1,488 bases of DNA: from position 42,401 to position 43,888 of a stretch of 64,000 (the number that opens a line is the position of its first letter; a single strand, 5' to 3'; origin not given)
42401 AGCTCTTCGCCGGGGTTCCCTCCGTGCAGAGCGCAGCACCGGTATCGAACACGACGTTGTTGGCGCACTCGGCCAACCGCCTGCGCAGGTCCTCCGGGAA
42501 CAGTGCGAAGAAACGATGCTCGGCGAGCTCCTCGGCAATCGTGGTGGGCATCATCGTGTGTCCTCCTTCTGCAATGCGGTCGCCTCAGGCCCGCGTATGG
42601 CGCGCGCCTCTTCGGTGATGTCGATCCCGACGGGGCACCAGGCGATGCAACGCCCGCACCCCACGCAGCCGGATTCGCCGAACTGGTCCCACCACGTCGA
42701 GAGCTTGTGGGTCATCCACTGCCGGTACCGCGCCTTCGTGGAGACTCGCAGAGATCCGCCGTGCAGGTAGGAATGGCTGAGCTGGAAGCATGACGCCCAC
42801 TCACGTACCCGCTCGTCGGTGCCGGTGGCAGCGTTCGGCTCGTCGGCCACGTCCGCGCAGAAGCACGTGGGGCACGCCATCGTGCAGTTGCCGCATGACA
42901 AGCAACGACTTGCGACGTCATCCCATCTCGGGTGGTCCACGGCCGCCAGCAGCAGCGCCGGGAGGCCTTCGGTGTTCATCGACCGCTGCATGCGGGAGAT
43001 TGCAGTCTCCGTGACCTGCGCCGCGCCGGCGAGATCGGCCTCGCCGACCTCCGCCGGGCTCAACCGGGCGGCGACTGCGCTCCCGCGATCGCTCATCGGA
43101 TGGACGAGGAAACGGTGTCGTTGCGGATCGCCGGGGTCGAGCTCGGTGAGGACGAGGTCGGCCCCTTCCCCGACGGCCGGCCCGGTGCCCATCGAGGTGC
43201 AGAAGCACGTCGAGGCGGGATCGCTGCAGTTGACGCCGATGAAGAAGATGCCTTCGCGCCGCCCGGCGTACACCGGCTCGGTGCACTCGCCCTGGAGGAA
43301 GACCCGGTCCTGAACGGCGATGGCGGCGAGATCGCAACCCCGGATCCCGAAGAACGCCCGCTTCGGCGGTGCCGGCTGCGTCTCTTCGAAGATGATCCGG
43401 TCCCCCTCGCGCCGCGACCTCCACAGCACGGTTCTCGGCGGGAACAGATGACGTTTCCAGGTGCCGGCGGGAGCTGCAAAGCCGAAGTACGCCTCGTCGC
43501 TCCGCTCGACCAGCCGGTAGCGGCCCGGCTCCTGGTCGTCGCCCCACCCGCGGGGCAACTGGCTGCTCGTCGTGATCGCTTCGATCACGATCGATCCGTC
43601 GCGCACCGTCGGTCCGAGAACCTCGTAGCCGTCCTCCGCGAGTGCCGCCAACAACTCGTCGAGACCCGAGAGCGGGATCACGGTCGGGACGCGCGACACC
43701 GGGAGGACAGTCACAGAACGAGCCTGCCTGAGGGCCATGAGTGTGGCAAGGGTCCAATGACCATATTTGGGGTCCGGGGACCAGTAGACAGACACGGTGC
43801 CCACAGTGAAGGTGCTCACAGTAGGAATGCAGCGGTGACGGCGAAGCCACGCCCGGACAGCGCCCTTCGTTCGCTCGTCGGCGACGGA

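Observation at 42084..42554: Stand-alone cNMP-binding domain protein translationally coupled between the beta and gamma subunits of a group-3b-like [NiFe]-hydrogenase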

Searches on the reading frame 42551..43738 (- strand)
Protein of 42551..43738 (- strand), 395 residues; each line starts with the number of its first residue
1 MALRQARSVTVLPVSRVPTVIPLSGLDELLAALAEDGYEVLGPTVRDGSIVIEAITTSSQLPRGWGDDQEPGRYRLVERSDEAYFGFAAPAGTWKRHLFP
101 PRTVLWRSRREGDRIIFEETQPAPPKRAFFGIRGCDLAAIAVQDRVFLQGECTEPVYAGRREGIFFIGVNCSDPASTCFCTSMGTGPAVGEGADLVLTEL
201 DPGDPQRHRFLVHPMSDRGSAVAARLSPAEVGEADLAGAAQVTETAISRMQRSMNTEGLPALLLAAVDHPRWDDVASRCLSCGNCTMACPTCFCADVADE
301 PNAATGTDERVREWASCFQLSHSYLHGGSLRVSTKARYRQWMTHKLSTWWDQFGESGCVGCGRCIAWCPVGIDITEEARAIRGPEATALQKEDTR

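Call 4: search_protein_families(library=pfam, proteins=[window:42551-43738:-], max_evalue=0.01)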
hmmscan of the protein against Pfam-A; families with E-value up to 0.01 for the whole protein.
window:42551-43738:- (395 aa): 15 families
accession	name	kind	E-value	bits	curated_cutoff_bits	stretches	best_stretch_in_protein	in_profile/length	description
PF17179.9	Fer4_22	-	1.6e-31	109.4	27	1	278-372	1-95/95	4Fe-4S dicluster domain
PF13237.11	Fer4_10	-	4.8e-07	30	25.5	1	355-378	6-32/53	4Fe-4S dicluster domain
PF13534.11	Fer4_17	-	1.1e-06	29.5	22.2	1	265-291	32-58/61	4Fe-4S dicluster domain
PF12797.12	Fer4_2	-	1.6e-06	28.2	24.5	1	276-291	7-22/22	4Fe-4S binding domain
PF12838.12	Fer4_7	-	3.9e-06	27.7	27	1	278-372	1-52/52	4Fe-4S dicluster domain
PF25160.1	LdpA_Fe-S-bd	-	5e-06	26.6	27.6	1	355-372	25-42/49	LdpA Fe-S cluster-binding domain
PF13746.11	Fer4_18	-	9.7e-06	26.2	27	1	345-376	48-79/114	4Fe-4S dicluster domain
PF13183.11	Fer4_8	-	1.1e-05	26.4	27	1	276-372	2-68/68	4Fe-4S dicluster domain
PF00037.32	Fer4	-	2.6e-05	24.3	21.1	1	277-291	6-20/24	4Fe-4S binding domain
PF13187.11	Fer4_9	-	4.6e-05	23.8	27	1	278-371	1-50/52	4Fe-4S dicluster domain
PF14697.11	Fer4_21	-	0.00011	22.7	35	0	355-370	38-53/59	4Fe-4S dicluster domain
PF12837.12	Fer4_6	-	0.0012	19.1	25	0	358-371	9-22/24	4Fe-4S binding domain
PF12800.12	Fer4_4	-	0.0025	18.5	24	0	356-371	2-17/17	4Fe-4S binding domain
PF12798.12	Fer4_3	-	0.0076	17.5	27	1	358-372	1-15/15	4Fe-4S binding domain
PF13484.11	Fer4_16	-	0.0085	17.3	30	0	358-372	2-16/66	4Fe-4S double cluster binding domain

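Call 5: search_protein_families(library=ncbifam, proteins=[window:42551-43738:-], max_evalue=0.01)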
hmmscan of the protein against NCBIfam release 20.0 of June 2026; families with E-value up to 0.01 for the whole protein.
window:42551-43738:- (395 aa): 17 families
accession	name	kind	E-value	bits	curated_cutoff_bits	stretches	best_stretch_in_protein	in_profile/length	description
NF040829.1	sulfhyd_ShyB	equivalog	8.8e-43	146.6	690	1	95-375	50-323/334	NAD(P)-dependent hydrogenase/sulfhydrogenase 2 subunit beta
NF040833.1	sulfhyd_HydB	equivalog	3.2e-39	134.8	750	1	94-386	57-340/367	NADPH-dependent hydrogenase/sulfhydrogenase 1 subunit beta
TIGR02910.1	sulfite_red_A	equivalog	2.3e-31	109.3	323.15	1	126-373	89-318/334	anaerobic sulfite reductase subunit AsrA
NF040763.1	FeFe_hydrog_A6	exception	1.8e-05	23.3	765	1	347-372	179-204/571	NADH-dependent [FeFe] hydrogenase, group A6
TIGR01971.1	NuoI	subfamily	4.5e-05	23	113.05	0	333-378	24-65/121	NADH-quinone oxidoreductase, chain I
NF004536.0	PRK05888.1-1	equivalog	7.1e-05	22.2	212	0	277-292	97-112/180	NADH-quinone oxidoreductase subunit NuoI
NF040864.1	HgcB_ferredoxin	equivalog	0.00021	21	99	0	354-379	12-37/93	mercury methylation ferredoxin HgcB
TIGR02745.1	ccoG_rdxA_fixG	equivalog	0.00042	19.4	316.7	1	342-375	216-250/435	cytochrome c oxidase accessory protein CcoG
NF040762.1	Hydr_FeFe_Clost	exception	0.00042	19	900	0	349-372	180-203/572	ferredoxin hydrogenase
NF005745.0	PRK07569.1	equivalog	0.0016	17.8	333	0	259-292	174-205/238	bidirectional hydrogenase complex protein HoxU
NF005503.0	PRK07118.1-2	equivalog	0.0025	17.1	252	0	355-371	166-182/292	RnfABCDGE type electron transport complex subunit B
NF004537.0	PRK05888.1-3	equivalog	0.0031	17.1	163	0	277-291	113-127/204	NADH-quinone oxidoreductase subunit NuoI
NF006446.0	PRK08764.1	equivalog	0.0035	17.2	220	0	352-372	82-102/139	Rnf electron transport complex subunit RnfB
TIGR02494.1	PFLE_PFLC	subfamily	0.0053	16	174.35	0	277-315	48-86/293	glycyl-radical enzyme activating protein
NF045874.1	Vhu_polyferre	exception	0.0055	15.5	600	0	276-292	291-307/381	F420-non-reducing hydrogenase associated-polyferredoxin VhuB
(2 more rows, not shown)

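Call 42: search_solved_structures(query=window:42551-43738:-, max_evalue=0.001)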
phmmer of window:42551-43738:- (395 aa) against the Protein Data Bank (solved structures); distinct sequences matched with E-value up to 0.001: 1.
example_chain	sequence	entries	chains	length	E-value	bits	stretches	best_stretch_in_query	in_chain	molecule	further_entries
9nez_B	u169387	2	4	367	4.6e-35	124.5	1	95-385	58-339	Sulfhydrogenase 1 subunit beta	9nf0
